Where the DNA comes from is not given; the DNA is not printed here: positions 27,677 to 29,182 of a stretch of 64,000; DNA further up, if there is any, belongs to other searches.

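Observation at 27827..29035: Unusual HddC (nucleotidyltransferase) - GmhB (heptose bisphosphate phosphatase) gene fusion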

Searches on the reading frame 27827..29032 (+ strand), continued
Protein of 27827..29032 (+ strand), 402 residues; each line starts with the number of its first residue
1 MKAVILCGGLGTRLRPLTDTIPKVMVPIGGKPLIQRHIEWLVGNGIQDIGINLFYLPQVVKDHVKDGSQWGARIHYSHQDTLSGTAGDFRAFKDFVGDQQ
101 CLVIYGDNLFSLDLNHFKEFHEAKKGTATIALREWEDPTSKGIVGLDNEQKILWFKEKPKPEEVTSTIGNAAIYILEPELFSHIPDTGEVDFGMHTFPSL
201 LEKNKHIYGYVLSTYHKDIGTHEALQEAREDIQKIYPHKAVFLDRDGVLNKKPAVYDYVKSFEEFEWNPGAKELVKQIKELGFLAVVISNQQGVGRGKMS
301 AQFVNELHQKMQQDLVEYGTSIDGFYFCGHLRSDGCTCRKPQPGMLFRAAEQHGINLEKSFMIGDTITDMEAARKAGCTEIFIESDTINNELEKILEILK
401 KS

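Call 64: fold_search(model_id=the predicted structure, library=pdb)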
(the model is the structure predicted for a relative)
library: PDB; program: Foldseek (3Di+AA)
matches with E <= 10: 1681; with E <= 0.001: 750
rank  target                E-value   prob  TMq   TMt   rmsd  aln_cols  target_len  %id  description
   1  8x7s_C                5.8e-25  1.00  0.55  0.58   8.5       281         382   32  Crystal structure of tlr0611 (released 2024-11-27)
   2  8x7s_A                7.0e-25  1.00  0.56  0.58   6.5       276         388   33  Crystal structure of tlr0611 (released 2024-11-27)
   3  8x7s_B                1.5e-24  1.00  0.56  0.57   6.6       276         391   33  Crystal structure of tlr0611 (released 2024-11-27)
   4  3hl3_A                9.1e-22  1.00  0.53  0.86   1.9       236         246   30  2.76 Angstrom Crystal Structure of a Putative Glucose-1-Phosphate Thymidylyltransferase from Bacillus anthracis in Com (released 2009-06-09)
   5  7x8k_A                2.6e-21  1.00  0.55  0.60   4.5       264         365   28  Arabidopsis GDP-D-mannose pyrophosphorylase (VTC1) structure (product-bound) (released 2022-05-18)
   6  4ecm                  3.7e-21  1.00  0.53  0.84   2.6       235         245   31  2.3 Angstrom Crystal Structure of a Glucose-1-phosphate Thymidylyltransferase from Bacillus anthracis in Complex with Th (released 2012-04-04)
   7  7x8j_A                4.2e-21  1.00  0.53  0.59   2.4       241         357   29  Arabidopsis GDP-D-mannose pyrophosphorylase (VTC1) structure (unliganded) (released 2022-05-18)
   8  4ho9_A                4.4e-21  1.00  0.54  0.72   2.4       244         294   28  Crystal structure of glucose 1-phosphate thymidylyltransferase from Aneurinibacillus thermoaerophilus complexed with U (released 2013-10-23)
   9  7d72_E                8.7e-21  1.00  0.56  0.62   4.7       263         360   26  Cryo-EM structures of human GMPPA/GMPPB complex bound to GDP-Mannose (released 2021-05-05)
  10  7d74_G                8.7e-21  1.00  0.55  0.61   8.4       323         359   23  Cryo-EM structure of GMPPA/GMPPB complex bound to GTP (state II) (released 2021-05-19)
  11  4y7u                  9.2e-21  1.00  0.50  0.88   2.6       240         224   28  Structural analysis of MurU (released 2015-03-18)
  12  4hoc_B                1.5e-20  1.00  0.53  0.73   2.5       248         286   28  Crystal structure of glucose 1-phosphate thymidylyltransferase from Aneurinibacillus thermoaerophilus complexed with U (released 2013-10-23)
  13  4y7t                  1.6e-20  1.00  0.48  0.86   3.0       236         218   29  Structural analysis of MurU (released 2015-03-18)
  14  3pkp_A                1.6e-20  1.00  0.52  0.71   2.9       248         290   28  Q83S Variant of S. Enterica RmlA with dATP (released 2011-01-12)
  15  7x8k_B                2.0e-20  1.00  0.52  0.57   2.7       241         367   29  Arabidopsis GDP-D-mannose pyrophosphorylase (VTC1) structure (product-bound) (released 2022-05-18)
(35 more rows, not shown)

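Call 65: list_cluster_members(proteins=[P0001])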
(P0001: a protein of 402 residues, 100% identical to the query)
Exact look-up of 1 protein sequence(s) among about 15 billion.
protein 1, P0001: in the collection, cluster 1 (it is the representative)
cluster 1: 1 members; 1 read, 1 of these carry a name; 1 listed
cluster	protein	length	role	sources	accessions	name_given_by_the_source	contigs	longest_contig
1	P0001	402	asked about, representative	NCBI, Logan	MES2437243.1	MAG: HAD-IIIA family hydrolase [Patescibacteria group bacterium]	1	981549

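Call 72: search_protein_families(library=ncbifam, proteins=[L004:9320-10315:+, L005:7003-7992:+, L002:9075-10001:+, L010:7412-8341:+, L019:5069-5983:+], max_evalue=1e-25)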
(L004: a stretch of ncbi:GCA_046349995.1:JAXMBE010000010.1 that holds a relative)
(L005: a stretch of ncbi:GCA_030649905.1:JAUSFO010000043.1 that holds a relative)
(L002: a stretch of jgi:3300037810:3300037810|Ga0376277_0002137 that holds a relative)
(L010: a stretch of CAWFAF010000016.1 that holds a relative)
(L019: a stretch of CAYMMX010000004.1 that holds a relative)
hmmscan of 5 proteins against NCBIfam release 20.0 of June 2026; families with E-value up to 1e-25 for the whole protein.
L004:9320-10315:+ (332 aa): 4 families
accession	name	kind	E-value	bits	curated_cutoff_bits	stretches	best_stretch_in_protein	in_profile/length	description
TIGR01179.1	galE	equivalog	2.1e-117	391.7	262.3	1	2-326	1-331/332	UDP-glucose 4-epimerase GalE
NF007956.0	PRK10675.1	subfamily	1.6e-80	270.8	394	1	1-328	1-337/338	UDP-glucose 4-epimerase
TIGR01181.1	dTDP_gluc_dehyt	equivalog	1.2e-45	156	365.1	1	2-323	1-314/321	dTDP-glucose 4,6-dehydratase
TIGR04180.1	EDH_00030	hypoth_equivalog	5.4e-35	120.9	475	1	3-306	1-296/297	NAD-dependent 4,6-dehydratase LegB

L005:7003-7992:+ (330 aa): 5 families
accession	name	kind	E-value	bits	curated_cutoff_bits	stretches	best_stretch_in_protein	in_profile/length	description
TIGR01472.1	gmd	equivalog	6e-47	160.5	415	1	5-319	3-336/342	GDP-mannose 4,6-dehydratase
TIGR04180.1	EDH_00030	hypoth_equivalog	1.1e-45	155.9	475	1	5-307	1-295/297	NAD-dependent 4,6-dehydratase LegB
TIGR01181.1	dTDP_gluc_dehyt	equivalog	5.6e-44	150.5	365.1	1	5-322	2-312/321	dTDP-glucose 4,6-dehydratase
TIGR01179.1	galE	equivalog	1.9e-33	115.7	262.3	1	4-322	1-326/332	UDP-glucose 4-epimerase GalE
TIGR02622.1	CDP_4_6_dhtase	equivalog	4.3e-27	95.2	278.45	1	2-326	4-335/352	CDP-glucose 4,6-dehydratase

L002:9075-10001:+ (309 aa): 7 families
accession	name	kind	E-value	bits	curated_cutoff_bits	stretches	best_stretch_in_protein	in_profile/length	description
TIGR01179.1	galE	equivalog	1.2e-69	234.6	262.3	1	7-303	2-324/332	UDP-glucose 4-epimerase GalE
TIGR01181.1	dTDP_gluc_dehyt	equivalog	1.8e-53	181.7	365.1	1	7-307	2-314/321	dTDP-glucose 4,6-dehydratase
TIGR04180.1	EDH_00030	hypoth_equivalog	1.9e-44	151.9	475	1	7-291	1-296/297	NAD-dependent 4,6-dehydratase LegB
NF007956.0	PRK10675.1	subfamily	5.4e-39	134.3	394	1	7-304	3-329/338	UDP-glucose 4-epimerase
TIGR02197.1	heptose_epim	equivalog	2e-36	125.7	274.6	1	7-303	1-312/316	ADP-glyceromanno-heptose 6-epimerase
NF007582.0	PRK10217.1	equivalog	5.3e-31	108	698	1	5-305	2-332/355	dTDP-glucose 4,6-dehydratase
NF007490.0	PRK10084.1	subfamily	1.5e-30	106.4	649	1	7-306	3-336/361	dTDP-glucose 4,6-dehydratase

L010:7412-8341:+ (310 aa): 4 families
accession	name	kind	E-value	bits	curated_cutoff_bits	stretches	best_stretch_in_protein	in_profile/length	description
TIGR01179.1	galE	equivalog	3.9e-110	367.8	262.3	1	5-308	1-310/332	UDP-glucose 4-epimerase GalE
NF007956.0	PRK10675.1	subfamily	1.2e-76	258.1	394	1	4-306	1-313/338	UDP-glucose 4-epimerase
TIGR01181.1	dTDP_gluc_dehyt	equivalog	1.2e-40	139.6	365.1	1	5-309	1-298/321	dTDP-glucose 4,6-dehydratase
TIGR04180.1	EDH_00030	hypoth_equivalog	1.6e-30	106.2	475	1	6-309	1-296/297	NAD-dependent 4,6-dehydratase LegB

L019:5069-5983:+ (305 aa): 6 families
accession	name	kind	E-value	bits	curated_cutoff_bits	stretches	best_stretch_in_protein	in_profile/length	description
TIGR01181.1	dTDP_gluc_dehyt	equivalog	7.1e-50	169.9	365.1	1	1-305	2-310/321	dTDP-glucose 4,6-dehydratase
TIGR01179.1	galE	equivalog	1.3e-44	152.4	262.3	1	1-298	2-316/332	UDP-glucose 4-epimerase GalE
TIGR04180.1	EDH_00030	hypoth_equivalog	9.1e-36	123.4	475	1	1-262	1-263/297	NAD-dependent 4,6-dehydratase LegB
TIGR02197.1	heptose_epim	equivalog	2.1e-29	102.7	274.6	1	1-263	1-268/316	ADP-glyceromanno-heptose 6-epimerase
NF007582.0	PRK10217.1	equivalog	1.5e-27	96.7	698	1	1-254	4-269/355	dTDP-glucose 4,6-dehydratase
NF007490.0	PRK10084.1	subfamily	2.7e-26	92.4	649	0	1-304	3-332/361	dTDP-glucose 4,6-dehydratase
